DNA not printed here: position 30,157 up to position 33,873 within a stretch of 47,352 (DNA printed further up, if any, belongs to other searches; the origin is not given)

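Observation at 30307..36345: Candidate novel defence operon: nuclease-vWA protein, small TM protein, HD + GHKL ATPase giant protein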

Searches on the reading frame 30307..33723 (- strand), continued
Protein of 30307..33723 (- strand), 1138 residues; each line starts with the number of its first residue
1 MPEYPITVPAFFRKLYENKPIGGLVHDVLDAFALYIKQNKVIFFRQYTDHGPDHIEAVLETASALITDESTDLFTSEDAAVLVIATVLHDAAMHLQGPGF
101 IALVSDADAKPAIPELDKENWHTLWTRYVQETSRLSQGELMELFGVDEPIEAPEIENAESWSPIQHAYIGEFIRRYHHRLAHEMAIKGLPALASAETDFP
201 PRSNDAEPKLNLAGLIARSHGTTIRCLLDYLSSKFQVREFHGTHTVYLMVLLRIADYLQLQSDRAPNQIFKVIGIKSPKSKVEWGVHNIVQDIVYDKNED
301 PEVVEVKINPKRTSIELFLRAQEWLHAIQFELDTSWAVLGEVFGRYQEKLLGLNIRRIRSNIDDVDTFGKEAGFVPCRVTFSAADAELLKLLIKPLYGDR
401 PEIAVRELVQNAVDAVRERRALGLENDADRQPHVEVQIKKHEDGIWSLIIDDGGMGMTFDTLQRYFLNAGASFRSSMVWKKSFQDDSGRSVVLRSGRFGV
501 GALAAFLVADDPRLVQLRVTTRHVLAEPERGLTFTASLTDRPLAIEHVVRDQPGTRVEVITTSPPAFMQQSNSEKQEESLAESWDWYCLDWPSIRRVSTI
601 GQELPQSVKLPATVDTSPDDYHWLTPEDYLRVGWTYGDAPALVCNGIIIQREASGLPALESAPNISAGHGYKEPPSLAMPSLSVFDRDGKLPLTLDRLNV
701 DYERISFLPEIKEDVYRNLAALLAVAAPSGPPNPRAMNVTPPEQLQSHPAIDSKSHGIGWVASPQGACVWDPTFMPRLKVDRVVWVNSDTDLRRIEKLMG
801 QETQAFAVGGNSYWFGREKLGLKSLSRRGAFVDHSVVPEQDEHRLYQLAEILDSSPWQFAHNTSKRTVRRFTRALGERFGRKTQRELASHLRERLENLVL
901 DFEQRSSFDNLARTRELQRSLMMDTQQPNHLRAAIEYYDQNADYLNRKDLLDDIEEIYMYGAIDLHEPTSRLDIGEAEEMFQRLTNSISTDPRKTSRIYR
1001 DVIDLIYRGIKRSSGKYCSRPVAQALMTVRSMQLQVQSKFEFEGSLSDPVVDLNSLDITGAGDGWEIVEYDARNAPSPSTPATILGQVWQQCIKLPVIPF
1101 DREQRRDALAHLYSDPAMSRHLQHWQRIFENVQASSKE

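Call 86: fold_search(model_id=the predicted structure, library=pdb)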
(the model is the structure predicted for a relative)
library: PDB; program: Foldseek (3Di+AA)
matches with E <= 10: 512; with E <= 0.001: 189
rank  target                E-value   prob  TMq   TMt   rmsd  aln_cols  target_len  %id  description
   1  4ivg                  4.0e-10  1.00  0.25  0.52   8.9       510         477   14  Crystal structure of mitochondrial Hsp90 (TRAP1) NTD-Middle domain dimer with AMPPNP (released 2014-01-22)
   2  7exp_A                4.8e-10  1.00  0.24  0.43  23.7       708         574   14  Crystal structure of zebrafish TRAP1 with AMPPNP and MitoQ (released 2022-01-05)
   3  4j0b_A                9.3e-10  1.00  0.24  0.42  24.4       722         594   14  Structure of mitochondrial Hsp90 (TRAP1) with ADP-BeF3 (released 2014-01-22)
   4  5tth_A                1.0e-09  1.00  0.25  0.38  14.9       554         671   14  Heterodimeric SpyCatcher/SpyTag-fused zebrafish TRAP1 in ATP/ADP-hybrid state (released 2017-08-23)
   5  5hph_A                1.3e-09  1.00  0.24  0.49   8.6       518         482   14  Structure of TRAP1 fragment (released 2016-08-10)
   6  4ipe_A                1.5e-09  1.00  0.24  0.42  14.8       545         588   14  Crystal structure of mitochondrial Hsp90 (TRAP1) with AMPPNP (released 2014-01-22)
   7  4iyn_A                2.2e-09  1.00  0.24  0.41  24.4       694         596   14  Structure of mitochondrial Hsp90 (TRAP1) with ADP-ALF4- (released 2014-01-22)
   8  4z1i_A                2.4e-09  1.00  0.21  0.55   6.7       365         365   20  Crystal structure of human Trap1 with AMPPNP (released 2015-04-29)
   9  6xg6_B                2.8e-09  1.00  0.25  0.42   8.9       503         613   15  Full-length human mitochondrial Hsp90 (TRAP1) with ADP-BeF3 (released 2020-09-30)
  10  7zr0_B                3.1e-09  1.00  0.26  0.43  13.0       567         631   16  CryoEM structure of HSP90-CDC37-BRAF(V600E) complex. (released 2022-12-14)
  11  6xlc_A                3.3e-09  1.00  0.26  0.44  13.2       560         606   15  Full-length Hsc82 bound to AMPPNP (released 2021-06-30)
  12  6xld_B                6.1e-09  1.00  0.27  0.47  12.8       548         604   15  Full-length Hsc82 in complex with Aha1 CTD in the presence of AMPPNP (released 2021-06-30)
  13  6xlg_A                7.9e-09  1.00  0.26  0.44  14.5       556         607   16  Full-length Hsc82 in complex with two Aha1 CTD in the presence of ATPgammaS (released 2021-06-30)
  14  4z1i_B                9.3e-09  1.00  0.24  0.49   8.8       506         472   14  Crystal structure of human Trap1 with AMPPNP (released 2015-04-29)
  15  6xg6_A                9.3e-09  1.00  0.25  0.42  12.6       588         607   14  Full-length human mitochondrial Hsp90 (TRAP1) with ADP-BeF3 (released 2020-09-30)
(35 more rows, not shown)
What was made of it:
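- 31234..32043 (-): Region that aligns structurally with the Hsp90 middle domain (aa ~561-830). Foldseek aligns about 500 columns to TRAP1 NTD-middle 4ivg at E 4e-10 (call 86).
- On GHKL / Hsp90-type ATPase: Foldseek aligns about 500 columns to TRAP1 NTD-middle (4ivg, E 4e-10, probability 1.0) (call 86).
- Checked: Foldseek aligns about 500 columns to the TRAP1 N-terminal plus middle domains at E 4e-10 (call 86).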

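Call 103: search_protein_families(library=pfam, alignment_id=A6, max_evalue=0.00001)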
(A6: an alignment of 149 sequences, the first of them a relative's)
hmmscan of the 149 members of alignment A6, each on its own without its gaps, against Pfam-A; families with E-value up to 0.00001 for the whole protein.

A. member 1, L032:5302-6474:+ (391 aa): 2 families
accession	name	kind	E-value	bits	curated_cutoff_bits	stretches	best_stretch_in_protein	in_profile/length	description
PF05598.16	DUF772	-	6.6e-17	61.7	23.1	1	63-134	1-71/74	Transposase domain (DUF772)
PF01609.27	DDE_Tnp_1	-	2.2e-09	37.8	23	1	224-366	23-172/200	Transposase DDE domain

B. families by the number of members that match (of 149 scanned): 131 families (the first 25 are shown)
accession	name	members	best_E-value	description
PF01934.22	HepT-like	2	2.2e-28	Ribonuclease HepT-like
PF00884.28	Sulfatase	2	7.8e-22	Sulfatase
PF01609.27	DDE_Tnp_1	2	3.6e-18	Transposase DDE domain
PF13620.12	CarboxypepD_reg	2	7.6e-15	Carboxypeptidase regulatory-like domain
PF01850.27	PIN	2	1.8e-14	PIN domain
PF02554.20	CstA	1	1.7e-248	Carbon starvation protein CstA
PF02055.22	Glyco_hydro_30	1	1.8e-88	Glycosyl hydrolase family 30 TIM-barrel domain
PF09674.15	DUF2400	1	4.5e-84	Protein of unknown function (DUF2400)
PF07105.16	DUF1367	1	6.1e-71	Protein of unknown function (DUF1367)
PF13088.12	BNR_2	1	4.7e-62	BNR repeat-like domain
PF06250.17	YhcG_C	1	2.2e-59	YhcG PDDEXK nuclease domain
PF01926.29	MMR_HSR1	1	3.6e-56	50S ribosome-binding GTPase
PF01593.30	Amino_oxidase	1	1.5e-55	Flavin containing amine oxidoreductase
PF00696.33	AA_kinase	1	3e-54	Amino acid kinase family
PF02481.21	DNA_processg_A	1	2e-50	DNA recombination-mediator protein A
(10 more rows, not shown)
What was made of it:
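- Most neighbours of HD-GHKL genes are housekeeping genes (call 103).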

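Call 106: list_cluster_members(proteins=[P0001, P0121, P0212, P0004, P0009, P0021])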
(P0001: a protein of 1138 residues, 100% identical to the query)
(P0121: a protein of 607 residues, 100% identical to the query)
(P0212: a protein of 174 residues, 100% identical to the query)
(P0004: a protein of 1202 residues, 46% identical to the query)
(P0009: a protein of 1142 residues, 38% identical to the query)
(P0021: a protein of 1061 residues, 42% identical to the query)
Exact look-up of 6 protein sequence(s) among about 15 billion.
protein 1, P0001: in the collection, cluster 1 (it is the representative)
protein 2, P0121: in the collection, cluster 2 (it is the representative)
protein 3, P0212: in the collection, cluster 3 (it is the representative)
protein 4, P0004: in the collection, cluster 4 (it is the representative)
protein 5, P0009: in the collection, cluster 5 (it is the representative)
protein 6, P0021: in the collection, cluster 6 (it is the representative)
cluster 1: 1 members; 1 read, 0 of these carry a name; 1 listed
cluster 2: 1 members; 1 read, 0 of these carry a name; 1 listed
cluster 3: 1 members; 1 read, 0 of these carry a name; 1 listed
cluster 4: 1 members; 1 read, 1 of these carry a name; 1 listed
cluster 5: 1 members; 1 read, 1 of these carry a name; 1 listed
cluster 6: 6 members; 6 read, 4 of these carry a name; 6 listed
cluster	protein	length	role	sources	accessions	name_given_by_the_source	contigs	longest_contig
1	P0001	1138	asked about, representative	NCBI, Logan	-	-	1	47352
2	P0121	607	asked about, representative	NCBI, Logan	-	-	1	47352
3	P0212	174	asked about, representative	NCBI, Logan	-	-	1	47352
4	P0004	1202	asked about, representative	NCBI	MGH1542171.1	MAG: HD domain-containing protein [Arenicella sp.]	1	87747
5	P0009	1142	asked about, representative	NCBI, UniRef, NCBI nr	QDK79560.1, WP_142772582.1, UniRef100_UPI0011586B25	hypothetical protein EXU85_13485 [Spirosoma sp. KCTC 42546] | HD domain-containing protein n=1 Tax=Spirosoma sp. KCTC 42546 TaxID=2520506 ... | ATP-binding protein [Spirosoma sp. KCTC 42546]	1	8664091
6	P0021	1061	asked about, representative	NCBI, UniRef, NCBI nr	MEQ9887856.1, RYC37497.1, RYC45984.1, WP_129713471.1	HD domain-containing protein [Pectobacterium zantedeschiae] | HD-CE domain-containing protein n=1 Tax=Pectobacterium zantedeschiae TaxID=2034769 ... | ATP-binding protein [Pectobacterium zantedeschiae]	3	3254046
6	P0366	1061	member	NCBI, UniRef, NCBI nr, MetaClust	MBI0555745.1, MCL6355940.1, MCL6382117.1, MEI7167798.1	ATP-binding protein [Pectobacterium parmentieri] | ATP-binding protein n=2 Tax=Pectobacterium parmentieri TaxID=1905730 ... | status=active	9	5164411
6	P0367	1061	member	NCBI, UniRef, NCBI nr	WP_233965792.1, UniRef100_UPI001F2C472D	HD domain-containing protein [Pectobacterium polaris] | HD domain-containing protein n=1 Tax=Pectobacterium polaris TaxID=2042057 ... | ATP-binding protein [Pectobacterium polaris]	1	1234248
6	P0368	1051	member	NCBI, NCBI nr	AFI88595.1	Molecular chaperone HSP90 family-like protein [Pectobacterium parmentieri]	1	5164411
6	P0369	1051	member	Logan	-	-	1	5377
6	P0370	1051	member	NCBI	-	-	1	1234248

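Call 107: find_encoding_contigs(protein=P0021, flank=8000, max_places=1)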
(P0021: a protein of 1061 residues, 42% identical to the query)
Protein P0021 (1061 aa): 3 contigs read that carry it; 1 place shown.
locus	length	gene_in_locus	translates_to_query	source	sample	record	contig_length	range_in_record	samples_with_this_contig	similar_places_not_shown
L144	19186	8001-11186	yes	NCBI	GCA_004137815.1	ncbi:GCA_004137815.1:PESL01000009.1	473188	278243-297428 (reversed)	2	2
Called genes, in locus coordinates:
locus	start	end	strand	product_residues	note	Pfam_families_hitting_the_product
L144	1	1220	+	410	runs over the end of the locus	-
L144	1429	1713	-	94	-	PF13744:HTH_37 (weak), PF13560:HTH_31 (weak), PF01381:HTH_3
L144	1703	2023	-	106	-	PF05973:Gp49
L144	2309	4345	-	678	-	PF08273:Zn_Ribbon_Prim, PF13362:Toprim_3, PF13481:AAA_25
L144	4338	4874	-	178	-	PF10554:Phage_ASH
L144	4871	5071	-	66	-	PF05930:Phage_AlpA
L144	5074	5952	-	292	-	PF12834:Phage_int_SAM_2, PF12835:Integrase_1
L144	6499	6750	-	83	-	-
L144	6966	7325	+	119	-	PF06296:RelE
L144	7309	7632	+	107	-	PF15731:MqsA_antitoxin (weak), PF01381:HTH_3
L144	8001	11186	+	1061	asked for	PF24391:HD-CE, PF13589:HATPase_c_3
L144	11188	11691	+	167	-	PF18186:SLATT_4 (faint)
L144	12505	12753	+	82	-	PF01402:RHH_1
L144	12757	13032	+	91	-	PF05016:ParE_toxin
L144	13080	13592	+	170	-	PF07931:CPT (weak), PF13238:AAA_18 (weak), PF13671:AAA_33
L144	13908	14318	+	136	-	PF13091:PLDc_2, PF00614:PLDc (weak)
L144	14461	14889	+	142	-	PF00583:Acetyltransf_1, PF13673:Acetyltransf_10 (weak), PF13508:Acetyltransf_7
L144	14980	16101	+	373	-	PF08007:JmjC_2, PF20514:WHD_ROXA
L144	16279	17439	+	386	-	PF03583:LIP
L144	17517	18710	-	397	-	PF12698:ABC2_membrane_3, PF01061:ABC2_membrane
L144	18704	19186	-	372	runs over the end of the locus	PF12698:ABC2_membrane_3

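Call 108: find_encoding_contigs(protein=P0009, flank=8000, max_places=1)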
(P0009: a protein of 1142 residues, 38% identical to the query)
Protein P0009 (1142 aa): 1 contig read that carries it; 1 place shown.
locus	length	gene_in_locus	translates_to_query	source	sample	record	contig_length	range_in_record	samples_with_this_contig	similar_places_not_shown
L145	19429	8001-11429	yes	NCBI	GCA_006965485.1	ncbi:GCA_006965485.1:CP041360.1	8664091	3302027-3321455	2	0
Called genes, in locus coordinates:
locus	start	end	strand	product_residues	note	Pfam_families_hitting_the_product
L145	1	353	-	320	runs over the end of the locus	PF00092:VWA, PF13519:VWA_2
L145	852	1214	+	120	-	-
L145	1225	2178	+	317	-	PF01610:DDE_Tnp_ISL3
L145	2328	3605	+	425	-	-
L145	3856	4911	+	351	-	PF10987:DUF2806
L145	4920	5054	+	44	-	PF13271:DUF4062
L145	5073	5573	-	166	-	PF13358:DDE_3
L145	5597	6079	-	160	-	PF13592:HTH_33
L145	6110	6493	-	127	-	-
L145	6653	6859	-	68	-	PF13744:HTH_37, PF15731:MqsA_antitoxin (weak), PF13560:HTH_31, PF12844:HTH_19, PF13443:HTH_26, PF01381:HTH_3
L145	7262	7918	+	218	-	-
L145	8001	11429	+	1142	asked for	PF24391:HD-CE, PF13589:HATPase_c_3 (weak)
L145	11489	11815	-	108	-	-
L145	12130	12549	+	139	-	PF12158:DUF3592 (weak)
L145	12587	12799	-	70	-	PF22292:DUF6965 (weak)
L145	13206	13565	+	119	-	-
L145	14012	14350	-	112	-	-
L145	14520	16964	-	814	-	PF13620:CarboxypepD_reg, PF13715:CarbopepD_reg_2, PF07715:Plug, PF00593:TonB_dep_Rec_b-barrel, PF14905:OMP_b-brl_3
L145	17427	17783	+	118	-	PF12680:SnoaL_2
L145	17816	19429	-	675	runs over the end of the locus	PF07944:Beta-AFase-like_GH127_cat, PF20736:Glyco_hydro127M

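Call 109: find_encoding_contigs(protein=P0006, flank=8000, max_places=1)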
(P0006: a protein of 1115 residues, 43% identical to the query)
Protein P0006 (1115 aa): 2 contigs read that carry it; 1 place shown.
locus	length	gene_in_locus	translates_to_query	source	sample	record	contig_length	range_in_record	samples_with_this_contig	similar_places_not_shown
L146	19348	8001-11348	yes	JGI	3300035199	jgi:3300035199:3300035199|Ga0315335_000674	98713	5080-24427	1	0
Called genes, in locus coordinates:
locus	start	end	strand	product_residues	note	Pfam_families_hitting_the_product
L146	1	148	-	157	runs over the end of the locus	-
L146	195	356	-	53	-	-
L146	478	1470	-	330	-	PF01636:APH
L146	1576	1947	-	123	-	-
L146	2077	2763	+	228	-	-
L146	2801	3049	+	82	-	PF01016:Ribosomal_L27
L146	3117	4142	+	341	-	PF01018:GTP1_OBG, PF01926:MMR_HSR1, PF02421:FeoB_N (weak)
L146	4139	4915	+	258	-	PF03309:Pan_kinase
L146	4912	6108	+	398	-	PF10396:TrmE_N (weak), PF01926:MMR_HSR1, PF02421:FeoB_N, PF13521:AAA_28 (faint)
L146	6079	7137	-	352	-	PF01595:CNNM, PF00571:CBS (weak)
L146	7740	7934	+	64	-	-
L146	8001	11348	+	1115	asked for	PF24391:HD-CE, PF13589:HATPase_c_3 (faint)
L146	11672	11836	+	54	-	-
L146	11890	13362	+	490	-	PF02310:B12-binding, PF04055:Radical_SAM, PF13282:DUF4070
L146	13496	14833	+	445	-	PF13360:PQQ_2, PF01011:PQQ (faint), PF13360:PQQ_2, PF13570:Beta-prop_ACSF4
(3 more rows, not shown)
